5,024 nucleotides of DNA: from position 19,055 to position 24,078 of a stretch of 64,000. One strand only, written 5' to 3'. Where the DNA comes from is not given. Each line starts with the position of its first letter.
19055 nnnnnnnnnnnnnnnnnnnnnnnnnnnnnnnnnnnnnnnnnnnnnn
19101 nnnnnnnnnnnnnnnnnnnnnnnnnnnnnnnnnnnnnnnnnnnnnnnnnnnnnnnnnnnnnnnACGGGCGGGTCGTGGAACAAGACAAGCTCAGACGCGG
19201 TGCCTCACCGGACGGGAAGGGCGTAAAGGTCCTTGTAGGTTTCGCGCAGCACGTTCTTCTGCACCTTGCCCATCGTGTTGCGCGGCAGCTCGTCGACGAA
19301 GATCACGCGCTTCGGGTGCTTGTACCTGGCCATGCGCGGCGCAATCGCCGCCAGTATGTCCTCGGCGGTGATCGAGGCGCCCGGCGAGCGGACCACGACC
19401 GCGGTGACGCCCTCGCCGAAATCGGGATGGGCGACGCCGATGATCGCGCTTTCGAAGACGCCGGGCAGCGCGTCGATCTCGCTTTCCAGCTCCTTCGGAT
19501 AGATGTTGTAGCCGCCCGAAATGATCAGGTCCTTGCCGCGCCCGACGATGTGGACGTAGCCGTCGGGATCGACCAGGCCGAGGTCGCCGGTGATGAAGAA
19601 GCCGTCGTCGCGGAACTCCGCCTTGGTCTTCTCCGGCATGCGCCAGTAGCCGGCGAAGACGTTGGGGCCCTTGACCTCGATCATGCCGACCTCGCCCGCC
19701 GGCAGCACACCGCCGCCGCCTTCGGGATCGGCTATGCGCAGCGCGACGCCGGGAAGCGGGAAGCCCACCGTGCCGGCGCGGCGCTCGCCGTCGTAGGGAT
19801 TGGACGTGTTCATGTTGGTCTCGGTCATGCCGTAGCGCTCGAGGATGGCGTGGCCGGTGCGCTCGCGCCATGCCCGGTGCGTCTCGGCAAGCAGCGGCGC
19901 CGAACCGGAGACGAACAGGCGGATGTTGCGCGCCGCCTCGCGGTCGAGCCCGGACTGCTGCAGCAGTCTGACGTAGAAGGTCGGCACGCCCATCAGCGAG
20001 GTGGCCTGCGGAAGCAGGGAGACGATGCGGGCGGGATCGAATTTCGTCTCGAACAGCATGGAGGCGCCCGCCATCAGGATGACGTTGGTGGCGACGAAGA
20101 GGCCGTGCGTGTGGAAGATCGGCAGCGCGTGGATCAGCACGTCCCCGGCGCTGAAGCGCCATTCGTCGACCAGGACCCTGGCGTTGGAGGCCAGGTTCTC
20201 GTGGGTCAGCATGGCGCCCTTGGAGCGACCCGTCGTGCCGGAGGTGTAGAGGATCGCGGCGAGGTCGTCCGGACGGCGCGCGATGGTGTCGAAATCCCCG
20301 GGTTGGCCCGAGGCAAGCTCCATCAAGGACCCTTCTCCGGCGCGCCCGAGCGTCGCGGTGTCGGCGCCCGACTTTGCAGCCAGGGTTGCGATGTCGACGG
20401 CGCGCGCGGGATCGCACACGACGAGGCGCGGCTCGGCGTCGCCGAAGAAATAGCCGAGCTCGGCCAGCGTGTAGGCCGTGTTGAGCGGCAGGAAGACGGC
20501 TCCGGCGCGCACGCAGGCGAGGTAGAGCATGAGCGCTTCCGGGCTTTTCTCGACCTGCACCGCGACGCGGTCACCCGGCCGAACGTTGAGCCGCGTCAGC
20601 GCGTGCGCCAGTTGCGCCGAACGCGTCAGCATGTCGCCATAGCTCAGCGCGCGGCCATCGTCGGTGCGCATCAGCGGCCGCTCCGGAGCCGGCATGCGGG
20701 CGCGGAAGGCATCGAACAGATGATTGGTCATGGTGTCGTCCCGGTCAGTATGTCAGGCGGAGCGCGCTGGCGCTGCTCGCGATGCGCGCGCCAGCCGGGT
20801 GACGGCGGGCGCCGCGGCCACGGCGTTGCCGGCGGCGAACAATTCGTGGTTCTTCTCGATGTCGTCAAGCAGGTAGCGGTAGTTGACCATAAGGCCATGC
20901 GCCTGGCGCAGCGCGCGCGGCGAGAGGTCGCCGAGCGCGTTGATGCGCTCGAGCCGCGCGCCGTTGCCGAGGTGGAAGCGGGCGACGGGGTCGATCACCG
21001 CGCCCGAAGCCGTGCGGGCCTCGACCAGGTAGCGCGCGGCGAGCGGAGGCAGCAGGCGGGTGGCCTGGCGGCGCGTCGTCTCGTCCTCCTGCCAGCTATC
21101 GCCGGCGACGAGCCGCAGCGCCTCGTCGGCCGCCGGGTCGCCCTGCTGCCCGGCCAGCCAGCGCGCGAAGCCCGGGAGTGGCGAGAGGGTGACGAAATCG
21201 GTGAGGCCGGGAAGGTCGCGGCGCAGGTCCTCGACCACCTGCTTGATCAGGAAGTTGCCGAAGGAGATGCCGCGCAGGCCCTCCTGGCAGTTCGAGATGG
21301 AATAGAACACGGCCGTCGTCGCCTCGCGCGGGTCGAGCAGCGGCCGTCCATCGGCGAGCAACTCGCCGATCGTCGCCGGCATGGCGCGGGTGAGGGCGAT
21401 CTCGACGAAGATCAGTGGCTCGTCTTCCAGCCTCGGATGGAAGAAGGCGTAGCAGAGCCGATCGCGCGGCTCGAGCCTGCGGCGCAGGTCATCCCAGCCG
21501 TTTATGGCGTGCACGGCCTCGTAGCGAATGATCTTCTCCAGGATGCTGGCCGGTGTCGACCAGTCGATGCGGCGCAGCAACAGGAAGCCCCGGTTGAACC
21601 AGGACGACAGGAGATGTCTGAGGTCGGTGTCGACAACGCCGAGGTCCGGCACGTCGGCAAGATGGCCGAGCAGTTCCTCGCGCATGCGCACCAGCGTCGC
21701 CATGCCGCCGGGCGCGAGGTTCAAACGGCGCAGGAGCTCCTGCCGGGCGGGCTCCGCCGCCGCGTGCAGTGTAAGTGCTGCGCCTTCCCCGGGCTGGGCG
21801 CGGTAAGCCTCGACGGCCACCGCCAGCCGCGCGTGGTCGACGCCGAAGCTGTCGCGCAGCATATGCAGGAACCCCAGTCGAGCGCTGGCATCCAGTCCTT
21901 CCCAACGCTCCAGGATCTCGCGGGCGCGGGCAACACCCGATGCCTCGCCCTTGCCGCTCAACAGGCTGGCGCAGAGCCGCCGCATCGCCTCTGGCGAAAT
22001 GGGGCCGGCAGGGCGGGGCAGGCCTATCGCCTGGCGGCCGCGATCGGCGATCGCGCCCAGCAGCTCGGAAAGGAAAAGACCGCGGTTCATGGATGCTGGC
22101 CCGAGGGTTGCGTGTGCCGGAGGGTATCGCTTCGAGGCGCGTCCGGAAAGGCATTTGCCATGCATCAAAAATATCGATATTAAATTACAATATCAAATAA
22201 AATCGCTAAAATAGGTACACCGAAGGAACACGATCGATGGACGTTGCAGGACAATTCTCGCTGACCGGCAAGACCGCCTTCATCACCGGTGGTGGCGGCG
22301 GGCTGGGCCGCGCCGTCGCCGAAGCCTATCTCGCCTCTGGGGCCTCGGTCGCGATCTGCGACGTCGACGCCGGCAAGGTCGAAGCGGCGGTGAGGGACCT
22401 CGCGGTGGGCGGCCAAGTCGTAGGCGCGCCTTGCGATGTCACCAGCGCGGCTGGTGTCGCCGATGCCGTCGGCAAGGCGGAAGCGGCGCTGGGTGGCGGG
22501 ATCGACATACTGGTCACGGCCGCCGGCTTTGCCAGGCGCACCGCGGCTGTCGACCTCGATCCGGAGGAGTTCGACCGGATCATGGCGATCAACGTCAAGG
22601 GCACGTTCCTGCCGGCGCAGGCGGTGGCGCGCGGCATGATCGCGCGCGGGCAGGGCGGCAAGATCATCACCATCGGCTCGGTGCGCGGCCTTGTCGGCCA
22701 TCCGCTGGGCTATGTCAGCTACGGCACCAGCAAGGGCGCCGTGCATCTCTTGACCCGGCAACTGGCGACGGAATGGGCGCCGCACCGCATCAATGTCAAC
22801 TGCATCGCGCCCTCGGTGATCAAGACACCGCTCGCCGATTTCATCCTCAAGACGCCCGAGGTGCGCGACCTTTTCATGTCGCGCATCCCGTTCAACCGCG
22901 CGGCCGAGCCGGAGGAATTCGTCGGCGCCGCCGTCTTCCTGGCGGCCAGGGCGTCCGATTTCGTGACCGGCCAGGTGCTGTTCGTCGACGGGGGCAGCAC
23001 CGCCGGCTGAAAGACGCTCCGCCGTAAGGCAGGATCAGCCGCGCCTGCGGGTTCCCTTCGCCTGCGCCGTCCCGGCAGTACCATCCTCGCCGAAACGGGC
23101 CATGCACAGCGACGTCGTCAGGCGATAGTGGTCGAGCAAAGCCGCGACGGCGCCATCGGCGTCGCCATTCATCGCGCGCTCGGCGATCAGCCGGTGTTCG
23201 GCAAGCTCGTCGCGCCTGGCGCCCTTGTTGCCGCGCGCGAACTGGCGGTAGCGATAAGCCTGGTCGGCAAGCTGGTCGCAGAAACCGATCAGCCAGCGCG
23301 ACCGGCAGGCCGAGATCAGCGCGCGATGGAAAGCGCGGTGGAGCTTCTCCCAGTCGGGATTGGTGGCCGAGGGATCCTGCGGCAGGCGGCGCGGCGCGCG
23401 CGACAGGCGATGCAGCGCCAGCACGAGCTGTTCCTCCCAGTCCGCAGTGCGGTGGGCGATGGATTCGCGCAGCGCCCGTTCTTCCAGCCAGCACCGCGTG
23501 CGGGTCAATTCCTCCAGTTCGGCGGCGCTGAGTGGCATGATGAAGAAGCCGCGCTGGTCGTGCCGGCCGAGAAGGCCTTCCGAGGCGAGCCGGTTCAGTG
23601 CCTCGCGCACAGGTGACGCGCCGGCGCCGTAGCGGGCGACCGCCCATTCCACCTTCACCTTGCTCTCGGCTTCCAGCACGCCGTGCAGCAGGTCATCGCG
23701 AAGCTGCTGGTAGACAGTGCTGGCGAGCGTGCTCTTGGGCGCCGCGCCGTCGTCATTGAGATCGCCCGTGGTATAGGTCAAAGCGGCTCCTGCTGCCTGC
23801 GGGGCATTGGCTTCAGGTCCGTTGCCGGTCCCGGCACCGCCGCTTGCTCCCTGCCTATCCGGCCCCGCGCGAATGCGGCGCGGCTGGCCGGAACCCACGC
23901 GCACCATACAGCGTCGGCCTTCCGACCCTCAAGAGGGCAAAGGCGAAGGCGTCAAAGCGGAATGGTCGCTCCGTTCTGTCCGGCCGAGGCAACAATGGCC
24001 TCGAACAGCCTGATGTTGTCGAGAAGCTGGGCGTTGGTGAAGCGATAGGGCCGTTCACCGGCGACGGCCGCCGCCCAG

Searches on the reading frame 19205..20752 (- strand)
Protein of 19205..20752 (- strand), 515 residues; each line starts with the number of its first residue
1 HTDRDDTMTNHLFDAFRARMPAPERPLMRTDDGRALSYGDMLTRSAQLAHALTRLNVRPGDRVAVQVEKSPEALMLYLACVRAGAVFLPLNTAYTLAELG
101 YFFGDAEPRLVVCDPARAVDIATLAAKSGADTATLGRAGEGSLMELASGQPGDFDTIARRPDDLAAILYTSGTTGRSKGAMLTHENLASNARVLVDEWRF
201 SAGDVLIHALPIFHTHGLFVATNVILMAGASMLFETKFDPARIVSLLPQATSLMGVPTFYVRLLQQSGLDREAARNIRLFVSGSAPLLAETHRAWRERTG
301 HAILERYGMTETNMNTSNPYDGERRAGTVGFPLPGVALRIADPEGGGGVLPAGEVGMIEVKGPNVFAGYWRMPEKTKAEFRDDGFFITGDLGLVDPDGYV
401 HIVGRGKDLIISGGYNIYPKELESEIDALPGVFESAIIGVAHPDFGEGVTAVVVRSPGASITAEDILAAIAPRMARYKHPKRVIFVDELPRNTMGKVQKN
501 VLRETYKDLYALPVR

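Call 51: search_protein_families(library=pfam, proteins=[window:19205-20752:-], max_evalue=0.00001)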
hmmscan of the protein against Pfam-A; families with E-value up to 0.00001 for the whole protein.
window:19205-20752:- (515 aa): 2 families
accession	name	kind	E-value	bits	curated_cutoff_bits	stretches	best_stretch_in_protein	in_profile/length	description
PF00501.34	AMP-binding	-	2.4e-85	287.1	29.9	1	23-370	9-384/384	AMP-binding enzyme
PF13193.12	AMP-binding_C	-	1.7e-13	51.7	24.5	1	421-496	1-76/76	AMP-binding enzyme C-terminal domain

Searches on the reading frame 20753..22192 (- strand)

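Call 51: search_protein_families(library=pfam, proteins=[window:20753-22192:-], max_evalue=0.00001)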
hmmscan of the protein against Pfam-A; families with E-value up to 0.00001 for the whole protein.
window:20753-22192:- (479 aa): 2 families
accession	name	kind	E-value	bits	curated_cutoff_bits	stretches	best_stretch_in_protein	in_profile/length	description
PF05292.17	MCD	-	1.7e-98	329.7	23.2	1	202-440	1-252/253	Malonyl-CoA decarboxylase C-terminal domain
PF17408.7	MCD_N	-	5.4e-29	100.6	22.4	1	116-199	1-85/85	Malonyl-CoA decarboxylase N-terminal domain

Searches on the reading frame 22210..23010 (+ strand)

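Call 51: search_protein_families(library=pfam, proteins=[window:22210-23010:+], max_evalue=0.00001)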
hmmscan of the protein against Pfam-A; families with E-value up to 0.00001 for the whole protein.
window:22210-23010:+ (266 aa): 3 families
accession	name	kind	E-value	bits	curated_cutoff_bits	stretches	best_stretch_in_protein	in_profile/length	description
PF13561.12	adh_short_C2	-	3.6e-60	203.9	27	1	31-264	7-236/236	Enoyl-(Acyl carrier protein) reductase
PF00106.31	adh_short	-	3.8e-51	173.8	26.6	1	21-211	1-189/195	short chain dehydrogenase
PF08659.16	KR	-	1.7e-10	41.6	22.6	1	22-165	2-144/180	KR domain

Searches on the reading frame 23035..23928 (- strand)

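Call 51: search_protein_families(library=pfam, proteins=[window:23035-23928:-], max_evalue=0.00001)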
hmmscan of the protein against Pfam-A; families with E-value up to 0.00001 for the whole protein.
window:23035-23928:- (297 aa): 2 families
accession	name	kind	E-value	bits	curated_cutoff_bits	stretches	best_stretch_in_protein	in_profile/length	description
PF07729.17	FCD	-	3.3e-20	73.2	24.3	1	140-269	1-124/125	FCD domain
PF00392.27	GntR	-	2.4e-17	62.7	27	1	69-130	2-64/64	Bacterial regulatory proteins, gntR family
